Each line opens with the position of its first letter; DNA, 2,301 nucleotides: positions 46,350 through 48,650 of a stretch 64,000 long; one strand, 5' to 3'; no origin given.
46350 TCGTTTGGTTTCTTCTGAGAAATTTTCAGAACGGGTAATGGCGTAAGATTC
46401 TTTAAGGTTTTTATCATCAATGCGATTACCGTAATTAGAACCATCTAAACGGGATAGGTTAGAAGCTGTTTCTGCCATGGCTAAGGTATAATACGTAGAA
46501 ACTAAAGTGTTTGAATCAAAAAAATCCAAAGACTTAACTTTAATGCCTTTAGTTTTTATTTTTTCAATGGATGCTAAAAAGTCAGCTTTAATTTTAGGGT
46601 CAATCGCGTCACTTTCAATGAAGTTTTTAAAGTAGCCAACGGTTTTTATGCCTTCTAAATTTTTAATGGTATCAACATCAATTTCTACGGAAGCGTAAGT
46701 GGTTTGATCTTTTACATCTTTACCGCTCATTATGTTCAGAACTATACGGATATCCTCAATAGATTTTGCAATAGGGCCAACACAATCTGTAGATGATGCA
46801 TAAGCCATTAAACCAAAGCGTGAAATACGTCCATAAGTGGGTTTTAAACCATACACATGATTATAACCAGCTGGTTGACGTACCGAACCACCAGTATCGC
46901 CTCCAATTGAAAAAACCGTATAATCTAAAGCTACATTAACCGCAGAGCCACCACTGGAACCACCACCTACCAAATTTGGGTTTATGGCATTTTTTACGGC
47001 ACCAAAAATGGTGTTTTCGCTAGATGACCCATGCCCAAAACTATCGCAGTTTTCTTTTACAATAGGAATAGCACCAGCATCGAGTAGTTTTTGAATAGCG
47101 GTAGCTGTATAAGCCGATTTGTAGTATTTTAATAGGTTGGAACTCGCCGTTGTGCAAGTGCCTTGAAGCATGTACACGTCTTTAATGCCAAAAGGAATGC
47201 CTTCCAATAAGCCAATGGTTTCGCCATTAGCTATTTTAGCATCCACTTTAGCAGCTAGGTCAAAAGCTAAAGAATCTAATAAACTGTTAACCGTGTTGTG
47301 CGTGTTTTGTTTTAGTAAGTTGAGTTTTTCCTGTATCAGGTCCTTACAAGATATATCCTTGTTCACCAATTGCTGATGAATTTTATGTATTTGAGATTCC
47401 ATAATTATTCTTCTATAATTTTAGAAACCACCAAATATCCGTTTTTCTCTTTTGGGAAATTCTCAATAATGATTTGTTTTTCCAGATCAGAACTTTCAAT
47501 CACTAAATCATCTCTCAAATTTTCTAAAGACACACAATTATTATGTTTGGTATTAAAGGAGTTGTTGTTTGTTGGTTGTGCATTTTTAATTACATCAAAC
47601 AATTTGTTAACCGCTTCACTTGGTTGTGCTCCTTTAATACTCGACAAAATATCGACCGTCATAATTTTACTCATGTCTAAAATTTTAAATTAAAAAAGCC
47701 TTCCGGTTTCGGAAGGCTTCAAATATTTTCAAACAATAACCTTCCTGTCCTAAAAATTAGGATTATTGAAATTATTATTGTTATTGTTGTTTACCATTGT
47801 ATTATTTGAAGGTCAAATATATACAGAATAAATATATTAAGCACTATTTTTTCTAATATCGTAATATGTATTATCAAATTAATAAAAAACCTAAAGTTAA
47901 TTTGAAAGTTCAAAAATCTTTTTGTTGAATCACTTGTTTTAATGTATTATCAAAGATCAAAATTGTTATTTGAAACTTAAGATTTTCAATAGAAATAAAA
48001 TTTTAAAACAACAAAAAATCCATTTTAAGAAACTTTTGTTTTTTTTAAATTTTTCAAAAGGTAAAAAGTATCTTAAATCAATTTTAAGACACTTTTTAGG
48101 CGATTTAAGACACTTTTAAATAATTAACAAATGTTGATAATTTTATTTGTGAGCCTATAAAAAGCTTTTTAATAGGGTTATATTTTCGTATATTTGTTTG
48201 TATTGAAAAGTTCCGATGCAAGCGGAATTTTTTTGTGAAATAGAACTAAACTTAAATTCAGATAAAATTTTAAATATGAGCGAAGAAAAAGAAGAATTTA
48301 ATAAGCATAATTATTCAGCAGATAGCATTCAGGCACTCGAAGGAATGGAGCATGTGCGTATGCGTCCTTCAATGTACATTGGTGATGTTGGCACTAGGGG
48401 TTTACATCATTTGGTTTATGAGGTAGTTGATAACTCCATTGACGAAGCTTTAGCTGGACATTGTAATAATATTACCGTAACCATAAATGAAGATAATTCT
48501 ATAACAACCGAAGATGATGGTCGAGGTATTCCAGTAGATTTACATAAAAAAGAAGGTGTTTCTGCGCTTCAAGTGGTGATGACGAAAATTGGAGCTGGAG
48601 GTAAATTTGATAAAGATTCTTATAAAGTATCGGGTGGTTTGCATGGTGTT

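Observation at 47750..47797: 15-codon leader ORF with 10 asparagine codons directly upstream of the gat-aspS operon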

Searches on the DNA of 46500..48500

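Call 4: search_rna_families(source=window, start=46500, end=48500, threshold=evalue, max_evalue=10)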
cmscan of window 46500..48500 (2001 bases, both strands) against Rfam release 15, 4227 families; matches with E-value up to 10: 11.
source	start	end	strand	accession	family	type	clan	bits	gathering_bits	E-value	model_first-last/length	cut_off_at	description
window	47690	47791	-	RF01859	Phe_leader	Cis-reg; leader;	-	40.9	55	7.3e-05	1-125/125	no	Phenylalanine leader peptide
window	47691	47775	-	RF02270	nse_sRNA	Gene;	-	24.5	75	0.19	1-73/73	no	Neisseria sigma-E sRNA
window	47631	47733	+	RF02070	STnc300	Gene; sRNA;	-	23.4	80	3.2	1-159/159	no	Salmonella enterica sRNA STnc300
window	47687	47772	-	RF02075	STnc230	Gene; sRNA;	-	21.1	50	5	1-83/83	no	Enterobacterial sRNA STnc230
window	48062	48119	-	RF03722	MIR4378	Gene; miRNA;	-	20.3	90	1.6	1-91/91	no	MIR4378 microRNA precursor family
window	48012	48106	-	RF02747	FtrA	Gene; sRNA;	-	20.1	134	8.1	1-111/111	no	Francisella sRNA A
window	48452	48500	-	RF02855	Ysr251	Gene; antisense;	-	20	100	0.015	146-194/194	5'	Yersinia sRNA 251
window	46540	46615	+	RF02396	sau-5949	Gene; sRNA;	-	19.2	56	8.1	1-59/59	no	Staphylococcus sRNA sau-5949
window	48098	48159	+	RF01277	snoU54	Gene; snRNA; snoRNA; CD-box;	CL00008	19.1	35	1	1-67/67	no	Small nucleolar RNA U54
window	46651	46694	+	RF01350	CRISPR-DR41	Gene; CRISPR;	-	17.4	36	5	1-29/29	no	CRISPR RNA direct repeat element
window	47696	47721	+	RF03318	mir-2208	Gene; miRNA;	-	15.9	70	9.6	1-61/61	no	mir-2208 microRNA precursor family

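Call 7: search_rna_families(source=window, start=47600, end=47900, threshold=evalue, max_evalue=0.01, show_alignments=1)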
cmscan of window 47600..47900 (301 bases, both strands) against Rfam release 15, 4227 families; matches with E-value up to 0.01: 1.
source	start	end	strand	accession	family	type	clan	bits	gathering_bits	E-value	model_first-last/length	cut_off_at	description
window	47690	47791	-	RF01859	Phe_leader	Cis-reg; leader;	-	40.9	55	1.1e-05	1-125/125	no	Phenylalanine leader peptide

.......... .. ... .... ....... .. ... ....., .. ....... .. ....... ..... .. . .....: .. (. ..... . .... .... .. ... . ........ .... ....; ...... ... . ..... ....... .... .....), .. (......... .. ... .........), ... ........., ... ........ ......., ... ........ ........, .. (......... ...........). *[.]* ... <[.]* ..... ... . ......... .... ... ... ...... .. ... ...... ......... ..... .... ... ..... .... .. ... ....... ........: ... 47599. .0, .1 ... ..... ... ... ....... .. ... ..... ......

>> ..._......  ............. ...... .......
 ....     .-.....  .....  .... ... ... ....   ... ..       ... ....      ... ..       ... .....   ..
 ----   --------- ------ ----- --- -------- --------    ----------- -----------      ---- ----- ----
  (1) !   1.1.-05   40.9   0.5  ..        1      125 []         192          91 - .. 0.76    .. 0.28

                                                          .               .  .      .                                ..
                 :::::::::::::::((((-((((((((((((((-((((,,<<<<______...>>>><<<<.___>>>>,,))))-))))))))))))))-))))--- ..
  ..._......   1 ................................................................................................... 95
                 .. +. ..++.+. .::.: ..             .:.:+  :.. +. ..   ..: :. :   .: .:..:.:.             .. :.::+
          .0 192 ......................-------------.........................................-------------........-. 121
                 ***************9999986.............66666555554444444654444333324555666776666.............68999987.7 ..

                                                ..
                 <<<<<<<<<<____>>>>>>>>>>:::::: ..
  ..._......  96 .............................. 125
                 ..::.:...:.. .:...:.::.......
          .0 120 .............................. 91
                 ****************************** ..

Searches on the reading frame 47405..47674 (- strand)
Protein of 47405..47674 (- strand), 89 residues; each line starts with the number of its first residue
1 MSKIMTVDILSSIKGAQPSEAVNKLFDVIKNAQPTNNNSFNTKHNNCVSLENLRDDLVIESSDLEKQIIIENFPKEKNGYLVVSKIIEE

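Call 3: search_protein_families(library=pfam, proteins=[window:47405-47674:-])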
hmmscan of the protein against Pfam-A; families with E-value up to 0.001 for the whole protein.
window:47405-47674:- (89 aa): 0 families

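Call 36: search_protein_families(library=ncbifam, proteins=[window:47405-47674:-], max_evalue=0.01)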
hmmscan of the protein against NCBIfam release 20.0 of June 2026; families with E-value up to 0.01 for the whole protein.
window:47405-47674:- (89 aa): 2 families
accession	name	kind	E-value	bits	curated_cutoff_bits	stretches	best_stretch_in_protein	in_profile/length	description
TIGR00135.1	gatC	equivalog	0.0004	20.6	47.1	1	25-88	35-93/93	Asp-tRNA(Asn)/Glu-tRNA(Gln) amidotransferase subunit GatC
NF000681.0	PRK00034.3-1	equivalog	0.0073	16.3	64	1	19-85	12-73/78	Asp-tRNA(Asn) amidotransferase subunit GatC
